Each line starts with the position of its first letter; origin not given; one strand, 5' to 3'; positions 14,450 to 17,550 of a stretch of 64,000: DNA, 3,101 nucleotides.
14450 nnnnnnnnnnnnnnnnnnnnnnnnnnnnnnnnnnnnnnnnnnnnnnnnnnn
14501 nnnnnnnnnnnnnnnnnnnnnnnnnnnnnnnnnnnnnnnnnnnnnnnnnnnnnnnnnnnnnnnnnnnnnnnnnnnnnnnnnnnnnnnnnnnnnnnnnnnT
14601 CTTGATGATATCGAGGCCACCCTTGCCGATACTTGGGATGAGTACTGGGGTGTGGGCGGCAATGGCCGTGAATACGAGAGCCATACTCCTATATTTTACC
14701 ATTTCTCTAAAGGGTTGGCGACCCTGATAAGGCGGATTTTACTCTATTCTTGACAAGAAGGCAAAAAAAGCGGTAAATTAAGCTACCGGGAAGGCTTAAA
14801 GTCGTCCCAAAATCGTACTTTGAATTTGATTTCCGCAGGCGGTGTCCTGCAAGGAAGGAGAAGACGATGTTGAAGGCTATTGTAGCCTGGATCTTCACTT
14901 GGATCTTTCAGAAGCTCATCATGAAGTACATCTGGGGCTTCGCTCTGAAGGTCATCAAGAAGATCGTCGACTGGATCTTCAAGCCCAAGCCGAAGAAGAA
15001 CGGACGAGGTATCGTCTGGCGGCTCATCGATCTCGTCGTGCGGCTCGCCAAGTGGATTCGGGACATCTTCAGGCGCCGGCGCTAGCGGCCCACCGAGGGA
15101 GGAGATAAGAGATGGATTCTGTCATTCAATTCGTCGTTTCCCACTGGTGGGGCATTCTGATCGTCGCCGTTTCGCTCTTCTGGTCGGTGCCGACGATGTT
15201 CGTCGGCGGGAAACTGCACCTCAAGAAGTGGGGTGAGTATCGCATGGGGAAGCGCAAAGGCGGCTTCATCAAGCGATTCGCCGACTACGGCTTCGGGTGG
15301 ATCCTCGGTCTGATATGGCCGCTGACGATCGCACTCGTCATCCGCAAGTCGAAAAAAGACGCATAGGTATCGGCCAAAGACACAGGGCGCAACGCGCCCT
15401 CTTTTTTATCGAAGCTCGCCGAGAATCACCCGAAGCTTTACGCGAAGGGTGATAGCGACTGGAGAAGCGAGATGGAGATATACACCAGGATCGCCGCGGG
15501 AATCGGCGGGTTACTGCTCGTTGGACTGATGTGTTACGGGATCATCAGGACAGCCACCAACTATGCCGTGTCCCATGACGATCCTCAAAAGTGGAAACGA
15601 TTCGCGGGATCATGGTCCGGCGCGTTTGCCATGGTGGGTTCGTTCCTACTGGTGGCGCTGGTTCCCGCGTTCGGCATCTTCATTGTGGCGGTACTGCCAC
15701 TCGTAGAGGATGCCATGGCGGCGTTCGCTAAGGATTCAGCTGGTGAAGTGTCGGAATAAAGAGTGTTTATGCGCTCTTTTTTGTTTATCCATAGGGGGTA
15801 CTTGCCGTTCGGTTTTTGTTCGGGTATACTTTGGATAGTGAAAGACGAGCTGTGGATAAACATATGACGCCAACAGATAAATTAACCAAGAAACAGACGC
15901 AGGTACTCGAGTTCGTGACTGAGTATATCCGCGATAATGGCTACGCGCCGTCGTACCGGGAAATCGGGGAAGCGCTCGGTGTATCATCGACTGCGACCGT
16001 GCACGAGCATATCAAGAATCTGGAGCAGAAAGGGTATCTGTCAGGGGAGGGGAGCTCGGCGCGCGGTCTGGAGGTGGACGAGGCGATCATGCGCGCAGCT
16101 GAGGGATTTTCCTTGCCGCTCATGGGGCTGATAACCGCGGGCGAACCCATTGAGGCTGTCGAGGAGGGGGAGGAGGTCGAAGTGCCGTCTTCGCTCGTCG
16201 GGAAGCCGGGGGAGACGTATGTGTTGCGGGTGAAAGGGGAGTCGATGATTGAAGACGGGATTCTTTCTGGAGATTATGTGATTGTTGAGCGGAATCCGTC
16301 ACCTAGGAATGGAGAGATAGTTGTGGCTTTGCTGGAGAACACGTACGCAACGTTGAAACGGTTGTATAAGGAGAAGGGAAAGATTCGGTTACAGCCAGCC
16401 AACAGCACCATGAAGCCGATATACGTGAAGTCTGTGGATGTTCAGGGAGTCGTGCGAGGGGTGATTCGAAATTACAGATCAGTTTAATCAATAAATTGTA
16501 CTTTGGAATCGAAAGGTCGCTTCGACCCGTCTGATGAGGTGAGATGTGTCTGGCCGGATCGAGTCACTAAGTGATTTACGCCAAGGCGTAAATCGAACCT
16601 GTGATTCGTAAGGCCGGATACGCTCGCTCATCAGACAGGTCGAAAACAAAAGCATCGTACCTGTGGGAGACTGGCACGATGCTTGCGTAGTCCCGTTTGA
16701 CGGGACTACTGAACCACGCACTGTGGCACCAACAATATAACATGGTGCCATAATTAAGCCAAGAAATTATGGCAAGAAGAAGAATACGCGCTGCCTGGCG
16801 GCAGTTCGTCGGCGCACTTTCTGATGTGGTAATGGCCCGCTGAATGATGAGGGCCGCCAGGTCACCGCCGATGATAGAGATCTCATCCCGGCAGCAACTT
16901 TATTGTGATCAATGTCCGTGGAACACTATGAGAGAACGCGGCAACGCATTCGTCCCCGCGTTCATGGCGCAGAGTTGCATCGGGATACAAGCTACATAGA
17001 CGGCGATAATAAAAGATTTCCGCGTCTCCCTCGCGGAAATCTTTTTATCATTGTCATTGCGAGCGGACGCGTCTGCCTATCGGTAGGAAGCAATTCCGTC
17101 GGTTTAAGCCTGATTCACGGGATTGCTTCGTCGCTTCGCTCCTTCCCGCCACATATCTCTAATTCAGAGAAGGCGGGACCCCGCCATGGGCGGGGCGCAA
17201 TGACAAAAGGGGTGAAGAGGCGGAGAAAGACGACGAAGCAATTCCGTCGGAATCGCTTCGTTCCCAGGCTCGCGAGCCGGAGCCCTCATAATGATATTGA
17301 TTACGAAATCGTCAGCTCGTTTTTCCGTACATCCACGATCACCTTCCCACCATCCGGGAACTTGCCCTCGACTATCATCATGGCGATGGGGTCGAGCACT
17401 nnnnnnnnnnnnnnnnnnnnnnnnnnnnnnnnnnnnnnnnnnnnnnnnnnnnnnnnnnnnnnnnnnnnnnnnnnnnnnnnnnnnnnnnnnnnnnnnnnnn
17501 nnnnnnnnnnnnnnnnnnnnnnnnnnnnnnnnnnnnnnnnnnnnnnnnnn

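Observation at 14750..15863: Promoter-driven cassette of a Trp-rich cationic repeat peptide plus two small membrane proteins immediately upstream of lexA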

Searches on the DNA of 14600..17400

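Call 45: search_rna_families(source=window, start=14600, end=17400, threshold=evalue, max_evalue=1)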
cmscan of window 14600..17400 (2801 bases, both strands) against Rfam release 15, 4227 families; matches with E-value up to 1: 0.
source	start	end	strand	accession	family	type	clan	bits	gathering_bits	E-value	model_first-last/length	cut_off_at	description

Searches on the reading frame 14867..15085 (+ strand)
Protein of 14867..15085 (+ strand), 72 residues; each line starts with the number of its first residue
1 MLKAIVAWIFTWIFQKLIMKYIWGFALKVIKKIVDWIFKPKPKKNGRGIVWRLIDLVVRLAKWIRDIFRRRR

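Call 3: search_protein_families(library=pfam, proteins=[window:14867-15085:+], max_evalue=1)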
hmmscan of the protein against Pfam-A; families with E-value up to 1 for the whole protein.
window:14867-15085:+ (72 aa): 0 families

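Call 7: find_homologous_proteins(query=window:14867-15085:+, max_evalue=0.01)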
Query window:14867-15085:+ (72 aa): 1 proteins with E <= 0.01 among 1 candidates.
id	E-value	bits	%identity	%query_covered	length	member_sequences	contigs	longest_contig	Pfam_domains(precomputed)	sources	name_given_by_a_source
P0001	3.7e-38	147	100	100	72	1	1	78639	-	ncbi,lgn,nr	ncbi:MAG: hypothetical protein U9Q03_03555 [Patescibacteria group bacterium]|nr:hypothetical protein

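Call 15: search_protein_representatives(protein=window:14867-15085:+)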
Query: 72 residues. Proteins with E-value up to 0.001 (for the whole library): 1; up to 1e-10: 1; up to 1e-30: 1. The best 1 are listed.
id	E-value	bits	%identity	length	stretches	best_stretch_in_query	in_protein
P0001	1.2e-38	146.6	100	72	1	1-72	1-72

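Call 37: search_protein_families(library=phrogs, proteins=[window:14867-15085:+], max_evalue=1)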
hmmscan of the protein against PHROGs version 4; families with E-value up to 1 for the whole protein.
window:14867-15085:+ (72 aa): 0 families

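Call 38: search_protein_families(library=ncbifam, proteins=[window:14867-15085:+], max_evalue=1)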
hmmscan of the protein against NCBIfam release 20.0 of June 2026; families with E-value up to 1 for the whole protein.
window:14867-15085:+ (72 aa): 0 families

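Call 39: search_protein_families(library=padloc, proteins=[window:14867-15085:+], max_evalue=1)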
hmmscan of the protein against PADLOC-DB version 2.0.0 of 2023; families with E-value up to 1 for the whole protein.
window:14867-15085:+ (72 aa): 0 families

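Call 53: search_solved_structures(query=window:14867-15082:+, max_evalue=10, show_alignments=3)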
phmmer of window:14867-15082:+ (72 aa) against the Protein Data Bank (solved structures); distinct sequences matched with E-value up to 10: 1.
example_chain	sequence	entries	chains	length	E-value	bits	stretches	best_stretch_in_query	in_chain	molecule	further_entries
8fbj_A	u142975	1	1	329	1.5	12.6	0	26-68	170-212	KWOCA_60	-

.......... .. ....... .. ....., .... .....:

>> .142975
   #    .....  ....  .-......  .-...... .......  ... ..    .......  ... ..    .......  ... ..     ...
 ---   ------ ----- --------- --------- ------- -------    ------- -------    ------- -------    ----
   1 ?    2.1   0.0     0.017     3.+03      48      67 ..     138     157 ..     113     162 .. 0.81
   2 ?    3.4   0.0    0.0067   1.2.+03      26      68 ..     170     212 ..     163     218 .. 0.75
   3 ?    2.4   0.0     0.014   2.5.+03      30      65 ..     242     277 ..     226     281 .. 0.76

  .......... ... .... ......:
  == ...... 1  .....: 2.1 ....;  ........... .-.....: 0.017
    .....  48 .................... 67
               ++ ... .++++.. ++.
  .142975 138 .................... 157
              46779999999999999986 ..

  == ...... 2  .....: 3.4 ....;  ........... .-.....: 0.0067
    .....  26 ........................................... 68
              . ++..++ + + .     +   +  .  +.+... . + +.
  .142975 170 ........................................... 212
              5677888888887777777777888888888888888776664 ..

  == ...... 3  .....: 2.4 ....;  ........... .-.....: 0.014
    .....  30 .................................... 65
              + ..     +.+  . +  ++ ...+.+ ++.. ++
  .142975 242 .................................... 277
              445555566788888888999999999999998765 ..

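Call 58: search_dna_similar(query=window:14867-15082:+, collection=phages, mode=protein, max_evalue=10, max_rows=10)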
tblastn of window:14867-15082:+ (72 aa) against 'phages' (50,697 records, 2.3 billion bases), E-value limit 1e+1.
No match.

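Call 59: predict_structure(protein=window:14867-15082:+)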
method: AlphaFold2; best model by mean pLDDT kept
length: 72 residues; sequences in the alignment: 1
mean_pLDDT: 72.3   pTM: 0.32
mean pLDDT of the five models: 72.3, 70.8, 68.7, 68.0, 66.0
residues with pLDDT >= 90: 0; 70-90: 47; 50-70: 22; < 50: 3
segments of 3 or more residues with pLDDT < 50: none
pLDDT, mean of each block of 10 residues (from residue 1): 78 80 79 69 59 76 70 46
secondary structure, 60 per line:
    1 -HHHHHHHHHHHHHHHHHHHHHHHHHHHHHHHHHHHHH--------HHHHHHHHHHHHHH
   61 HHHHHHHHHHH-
elements in order: H2-38 H47-71

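Call 85: list_cluster_members(proteins=[window:16769-16840:+, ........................, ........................, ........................, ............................, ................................, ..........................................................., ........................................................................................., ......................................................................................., window:14867-15082:+])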
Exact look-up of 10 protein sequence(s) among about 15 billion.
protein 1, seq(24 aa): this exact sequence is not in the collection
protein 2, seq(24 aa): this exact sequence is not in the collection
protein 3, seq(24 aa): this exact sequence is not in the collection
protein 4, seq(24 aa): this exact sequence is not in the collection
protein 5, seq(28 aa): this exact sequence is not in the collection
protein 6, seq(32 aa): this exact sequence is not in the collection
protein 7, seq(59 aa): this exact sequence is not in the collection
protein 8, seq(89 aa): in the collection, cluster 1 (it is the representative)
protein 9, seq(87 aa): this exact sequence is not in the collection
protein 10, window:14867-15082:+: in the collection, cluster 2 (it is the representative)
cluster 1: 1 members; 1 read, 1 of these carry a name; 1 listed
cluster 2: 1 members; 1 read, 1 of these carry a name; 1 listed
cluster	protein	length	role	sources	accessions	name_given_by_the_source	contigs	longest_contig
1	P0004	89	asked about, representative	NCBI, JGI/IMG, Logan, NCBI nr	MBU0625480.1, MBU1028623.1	hypothetical protein KKF05_04010 [Patescibacteria group bacterium] | hypothetical protein [Patescibacteria group bacterium]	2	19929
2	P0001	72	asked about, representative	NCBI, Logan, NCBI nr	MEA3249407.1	MAG: hypothetical protein U9Q03_03555 [Patescibacteria group bacterium] | hypothetical protein [Patescibacteria group bacterium]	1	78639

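Call 91: search_dna_similar(query=window:14867-15082:+, collection=plasmids, mode=protein, max_evalue=1, max_rows=10)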
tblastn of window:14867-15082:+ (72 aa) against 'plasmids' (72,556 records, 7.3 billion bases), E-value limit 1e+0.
No match.

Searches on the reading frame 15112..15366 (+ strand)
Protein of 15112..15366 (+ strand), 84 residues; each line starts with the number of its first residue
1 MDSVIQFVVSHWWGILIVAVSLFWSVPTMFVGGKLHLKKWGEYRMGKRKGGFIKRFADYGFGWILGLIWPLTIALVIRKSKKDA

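Call 3: search_protein_families(library=pfam, proteins=[window:15112-15366:+], max_evalue=1)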
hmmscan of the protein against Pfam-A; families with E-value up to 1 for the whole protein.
window:15112-15366:+ (84 aa): 0 families

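Call 9: find_homologous_proteins(query=window:15112-15366:+, max_evalue=0.01)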
Query window:15112-15366:+ (84 aa): 1 proteins with E <= 0.01 among 2 candidates.
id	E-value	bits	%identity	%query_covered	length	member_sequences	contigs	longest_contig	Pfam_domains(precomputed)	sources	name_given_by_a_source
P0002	1.8e-49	184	100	100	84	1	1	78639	-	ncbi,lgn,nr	ncbi:MAG: hypothetical protein U9Q03_03560 [Patescibacteria group bacterium]|nr:hypothetical protein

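Call 37: search_protein_families(library=phrogs, proteins=[window:15112-15366:+], max_evalue=1)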
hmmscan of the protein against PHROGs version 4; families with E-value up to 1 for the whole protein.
window:15112-15366:+ (84 aa): 0 families

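Call 38: search_protein_families(library=ncbifam, proteins=[window:15112-15366:+], max_evalue=1)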
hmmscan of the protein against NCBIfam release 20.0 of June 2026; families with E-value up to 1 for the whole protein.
window:15112-15366:+ (84 aa): 0 families

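Call 39: search_protein_families(library=padloc, proteins=[window:15112-15366:+], max_evalue=1)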
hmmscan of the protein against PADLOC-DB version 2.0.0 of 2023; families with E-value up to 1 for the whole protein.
window:15112-15366:+ (84 aa): 0 families

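Call 47: find_related_loci(query=A1, collection=metagenome_contigs, flank=4000)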
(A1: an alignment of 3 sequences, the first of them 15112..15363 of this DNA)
Query A1 (84 aa) in metagenome_contigs; peptide patterns used: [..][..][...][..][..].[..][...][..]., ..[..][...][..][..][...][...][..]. (x = any residue, [..] = any of these).
366 stretches matched a pattern, but none encodes a relative of the query by tblastn (E <= 1e-3).

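Call 90: search_dna_similar(query=window:15112-15363:+, collection=phages, mode=protein, max_evalue=1, max_rows=10)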
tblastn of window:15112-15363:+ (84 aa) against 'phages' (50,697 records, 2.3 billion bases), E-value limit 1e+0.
No match.

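Call 92: search_solved_structures(query=A1, max_evalue=10)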
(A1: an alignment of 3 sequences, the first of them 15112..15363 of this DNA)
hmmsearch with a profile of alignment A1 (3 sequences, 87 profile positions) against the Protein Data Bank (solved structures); distinct sequences matched with E-value up to 10: 0.
